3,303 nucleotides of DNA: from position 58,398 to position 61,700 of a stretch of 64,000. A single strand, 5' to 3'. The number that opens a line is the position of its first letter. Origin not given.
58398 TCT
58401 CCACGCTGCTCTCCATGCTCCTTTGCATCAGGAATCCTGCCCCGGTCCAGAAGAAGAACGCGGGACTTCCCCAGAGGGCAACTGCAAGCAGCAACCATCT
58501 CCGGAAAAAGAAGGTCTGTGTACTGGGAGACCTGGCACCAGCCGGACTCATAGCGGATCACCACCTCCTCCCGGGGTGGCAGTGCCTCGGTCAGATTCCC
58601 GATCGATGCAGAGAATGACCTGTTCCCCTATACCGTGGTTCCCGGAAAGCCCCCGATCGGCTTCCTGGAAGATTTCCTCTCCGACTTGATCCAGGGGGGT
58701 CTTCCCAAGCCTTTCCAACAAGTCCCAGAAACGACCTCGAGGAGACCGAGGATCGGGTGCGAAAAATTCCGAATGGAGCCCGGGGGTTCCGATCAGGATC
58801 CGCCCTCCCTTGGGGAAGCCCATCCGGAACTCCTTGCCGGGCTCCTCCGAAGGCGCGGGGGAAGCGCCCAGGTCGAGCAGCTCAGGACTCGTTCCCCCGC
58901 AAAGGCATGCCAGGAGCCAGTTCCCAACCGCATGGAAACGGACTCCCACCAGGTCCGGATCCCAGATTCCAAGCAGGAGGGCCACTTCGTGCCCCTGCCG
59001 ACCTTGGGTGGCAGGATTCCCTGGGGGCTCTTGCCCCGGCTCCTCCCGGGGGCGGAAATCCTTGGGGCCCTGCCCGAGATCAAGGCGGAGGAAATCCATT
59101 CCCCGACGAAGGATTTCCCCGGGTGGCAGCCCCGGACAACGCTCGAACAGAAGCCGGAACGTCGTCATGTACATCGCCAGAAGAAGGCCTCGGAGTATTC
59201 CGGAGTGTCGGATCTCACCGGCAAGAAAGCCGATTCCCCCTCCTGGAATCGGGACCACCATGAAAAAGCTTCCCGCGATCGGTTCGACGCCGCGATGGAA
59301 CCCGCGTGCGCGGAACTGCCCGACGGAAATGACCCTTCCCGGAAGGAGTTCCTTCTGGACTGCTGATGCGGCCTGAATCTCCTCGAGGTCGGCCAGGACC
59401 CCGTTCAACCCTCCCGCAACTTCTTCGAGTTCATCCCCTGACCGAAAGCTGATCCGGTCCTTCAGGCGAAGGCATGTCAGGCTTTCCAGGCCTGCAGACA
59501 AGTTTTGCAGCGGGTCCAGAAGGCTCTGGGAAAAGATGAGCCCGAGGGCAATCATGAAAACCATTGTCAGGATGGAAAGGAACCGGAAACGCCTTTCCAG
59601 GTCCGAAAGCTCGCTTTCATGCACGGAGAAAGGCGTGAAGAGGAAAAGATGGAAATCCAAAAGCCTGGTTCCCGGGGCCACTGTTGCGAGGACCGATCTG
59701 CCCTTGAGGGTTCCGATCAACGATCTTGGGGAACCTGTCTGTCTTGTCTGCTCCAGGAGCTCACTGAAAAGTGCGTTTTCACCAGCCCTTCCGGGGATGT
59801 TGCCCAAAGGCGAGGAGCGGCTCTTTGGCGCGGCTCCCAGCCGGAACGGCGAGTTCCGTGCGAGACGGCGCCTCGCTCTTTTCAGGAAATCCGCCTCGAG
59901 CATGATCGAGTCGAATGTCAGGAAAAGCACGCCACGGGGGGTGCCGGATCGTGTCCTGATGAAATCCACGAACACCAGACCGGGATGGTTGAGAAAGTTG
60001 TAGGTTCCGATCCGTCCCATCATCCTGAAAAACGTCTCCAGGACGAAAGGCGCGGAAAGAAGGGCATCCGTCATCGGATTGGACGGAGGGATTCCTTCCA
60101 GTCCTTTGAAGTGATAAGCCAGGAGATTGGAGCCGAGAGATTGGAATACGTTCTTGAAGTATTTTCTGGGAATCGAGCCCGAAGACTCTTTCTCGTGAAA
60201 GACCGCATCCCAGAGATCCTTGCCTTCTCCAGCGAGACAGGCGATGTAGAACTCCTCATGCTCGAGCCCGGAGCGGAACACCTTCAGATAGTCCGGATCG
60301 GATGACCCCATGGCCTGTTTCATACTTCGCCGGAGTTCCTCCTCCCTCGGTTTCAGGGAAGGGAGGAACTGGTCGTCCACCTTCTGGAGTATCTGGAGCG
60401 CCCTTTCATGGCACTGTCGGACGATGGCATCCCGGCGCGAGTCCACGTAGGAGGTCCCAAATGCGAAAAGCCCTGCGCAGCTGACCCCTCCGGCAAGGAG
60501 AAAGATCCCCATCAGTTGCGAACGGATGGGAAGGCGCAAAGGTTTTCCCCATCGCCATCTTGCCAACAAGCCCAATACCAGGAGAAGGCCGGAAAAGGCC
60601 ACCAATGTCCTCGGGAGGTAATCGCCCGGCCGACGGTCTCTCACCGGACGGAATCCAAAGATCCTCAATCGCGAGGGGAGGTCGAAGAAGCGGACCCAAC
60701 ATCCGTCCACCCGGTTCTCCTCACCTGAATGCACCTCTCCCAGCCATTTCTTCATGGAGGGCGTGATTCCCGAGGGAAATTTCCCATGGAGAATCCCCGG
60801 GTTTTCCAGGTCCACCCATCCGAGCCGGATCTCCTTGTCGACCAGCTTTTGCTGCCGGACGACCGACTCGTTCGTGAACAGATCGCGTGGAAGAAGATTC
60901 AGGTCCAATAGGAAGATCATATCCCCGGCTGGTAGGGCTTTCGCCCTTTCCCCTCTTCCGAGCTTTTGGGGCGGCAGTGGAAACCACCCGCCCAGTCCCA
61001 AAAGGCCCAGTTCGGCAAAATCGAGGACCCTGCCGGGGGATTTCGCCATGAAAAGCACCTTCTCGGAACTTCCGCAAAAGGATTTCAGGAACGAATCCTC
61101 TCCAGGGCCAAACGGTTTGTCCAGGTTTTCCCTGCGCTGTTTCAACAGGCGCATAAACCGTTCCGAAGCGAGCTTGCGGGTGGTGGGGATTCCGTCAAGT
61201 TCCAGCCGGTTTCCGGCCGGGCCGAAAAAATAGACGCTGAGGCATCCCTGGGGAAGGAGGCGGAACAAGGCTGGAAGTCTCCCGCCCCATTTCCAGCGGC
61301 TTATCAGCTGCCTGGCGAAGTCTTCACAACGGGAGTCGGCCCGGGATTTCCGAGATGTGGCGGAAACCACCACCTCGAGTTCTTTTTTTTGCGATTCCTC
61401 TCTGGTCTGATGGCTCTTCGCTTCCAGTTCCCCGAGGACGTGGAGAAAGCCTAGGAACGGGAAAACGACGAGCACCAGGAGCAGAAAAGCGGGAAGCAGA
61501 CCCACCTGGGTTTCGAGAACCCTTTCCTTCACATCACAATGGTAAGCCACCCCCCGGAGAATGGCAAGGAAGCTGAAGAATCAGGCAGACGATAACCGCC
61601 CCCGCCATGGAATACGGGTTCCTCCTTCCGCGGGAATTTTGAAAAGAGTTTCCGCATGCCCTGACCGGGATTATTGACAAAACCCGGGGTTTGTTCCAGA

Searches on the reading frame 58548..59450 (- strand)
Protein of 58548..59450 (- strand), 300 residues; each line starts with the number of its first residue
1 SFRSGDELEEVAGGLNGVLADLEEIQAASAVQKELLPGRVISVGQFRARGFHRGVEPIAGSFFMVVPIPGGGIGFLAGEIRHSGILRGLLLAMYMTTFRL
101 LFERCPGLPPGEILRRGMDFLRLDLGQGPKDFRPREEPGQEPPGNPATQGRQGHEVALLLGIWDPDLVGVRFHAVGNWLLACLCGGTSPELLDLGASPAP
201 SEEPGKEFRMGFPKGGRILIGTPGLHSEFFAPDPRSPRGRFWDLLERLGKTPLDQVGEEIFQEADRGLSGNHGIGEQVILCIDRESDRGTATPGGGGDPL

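Call 28: search_solved_structures(query=window:58548-59450:-, max_evalue=1, show_alignments=2)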
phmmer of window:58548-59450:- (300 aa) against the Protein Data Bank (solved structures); distinct sequences matched with E-value up to 1: 5.
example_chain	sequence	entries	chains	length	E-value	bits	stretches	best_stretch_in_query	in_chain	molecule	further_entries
6htq_i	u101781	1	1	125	0.15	14.1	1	58-98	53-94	30S ribosomal protein S9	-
3j9w_AI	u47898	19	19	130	0.16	14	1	58-98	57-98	30S ribosomal protein uS9 | 30S ribosomal protein S9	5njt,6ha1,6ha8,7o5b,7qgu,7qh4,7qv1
9fy1_i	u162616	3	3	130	0.31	13.1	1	58-98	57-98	Small ribosomal subunit protein uS9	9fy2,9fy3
6v39_i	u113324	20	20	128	0.53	12.3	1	62-92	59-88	30S ribosomal protein S9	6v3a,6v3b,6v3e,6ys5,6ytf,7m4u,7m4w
5myj_AI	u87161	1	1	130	0.83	11.7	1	59-91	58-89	30S ribosomal protein S9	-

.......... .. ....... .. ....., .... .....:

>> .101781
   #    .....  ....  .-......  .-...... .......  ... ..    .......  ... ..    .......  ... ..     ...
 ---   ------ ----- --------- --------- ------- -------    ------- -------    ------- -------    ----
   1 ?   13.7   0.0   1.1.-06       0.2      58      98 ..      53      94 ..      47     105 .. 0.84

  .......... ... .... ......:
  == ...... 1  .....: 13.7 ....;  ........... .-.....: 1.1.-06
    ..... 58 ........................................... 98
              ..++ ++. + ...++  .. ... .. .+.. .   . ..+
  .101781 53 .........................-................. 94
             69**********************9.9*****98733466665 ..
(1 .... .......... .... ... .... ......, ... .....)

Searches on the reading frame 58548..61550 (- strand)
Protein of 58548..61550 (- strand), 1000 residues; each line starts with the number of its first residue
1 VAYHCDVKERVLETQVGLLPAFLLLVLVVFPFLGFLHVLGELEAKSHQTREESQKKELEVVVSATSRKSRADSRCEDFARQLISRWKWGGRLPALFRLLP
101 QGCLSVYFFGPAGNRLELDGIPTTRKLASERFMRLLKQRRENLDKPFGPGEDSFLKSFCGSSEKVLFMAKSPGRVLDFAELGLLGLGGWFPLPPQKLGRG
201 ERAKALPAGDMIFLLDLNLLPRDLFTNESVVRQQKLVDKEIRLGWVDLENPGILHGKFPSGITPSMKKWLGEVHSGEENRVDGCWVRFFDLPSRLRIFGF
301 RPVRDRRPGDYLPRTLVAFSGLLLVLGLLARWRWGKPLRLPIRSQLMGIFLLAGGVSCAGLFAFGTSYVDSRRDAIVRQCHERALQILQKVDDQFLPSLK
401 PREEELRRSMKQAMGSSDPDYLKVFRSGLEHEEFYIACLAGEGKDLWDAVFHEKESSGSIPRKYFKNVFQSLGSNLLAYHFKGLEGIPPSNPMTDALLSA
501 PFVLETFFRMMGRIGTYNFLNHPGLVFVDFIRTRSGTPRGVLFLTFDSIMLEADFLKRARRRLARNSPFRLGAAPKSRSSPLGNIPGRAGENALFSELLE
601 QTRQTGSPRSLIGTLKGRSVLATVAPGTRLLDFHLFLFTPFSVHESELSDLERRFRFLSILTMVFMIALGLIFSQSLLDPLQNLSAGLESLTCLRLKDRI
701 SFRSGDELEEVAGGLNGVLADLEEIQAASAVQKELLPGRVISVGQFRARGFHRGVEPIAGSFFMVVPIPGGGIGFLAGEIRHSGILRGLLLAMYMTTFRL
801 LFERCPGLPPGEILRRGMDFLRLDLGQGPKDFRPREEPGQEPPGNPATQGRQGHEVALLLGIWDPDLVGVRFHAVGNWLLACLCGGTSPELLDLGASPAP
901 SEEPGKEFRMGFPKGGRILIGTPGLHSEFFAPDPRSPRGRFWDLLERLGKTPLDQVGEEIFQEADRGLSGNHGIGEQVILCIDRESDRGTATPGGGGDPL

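Call 6: search_protein_families(library=pfam, proteins=[window:58548-61550:-], max_evalue=0.1)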
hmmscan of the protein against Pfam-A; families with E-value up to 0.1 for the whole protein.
window:58548-61550:- (1000 aa): 2 families
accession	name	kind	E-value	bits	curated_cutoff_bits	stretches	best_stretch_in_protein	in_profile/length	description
PF04932.20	Wzy_C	-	0.0073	16.6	31.7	0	316-404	20-86/149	O-Antigen ligase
PF00672.30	HAMP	-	0.039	14.7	25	1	673-723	2-52/53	HAMP domain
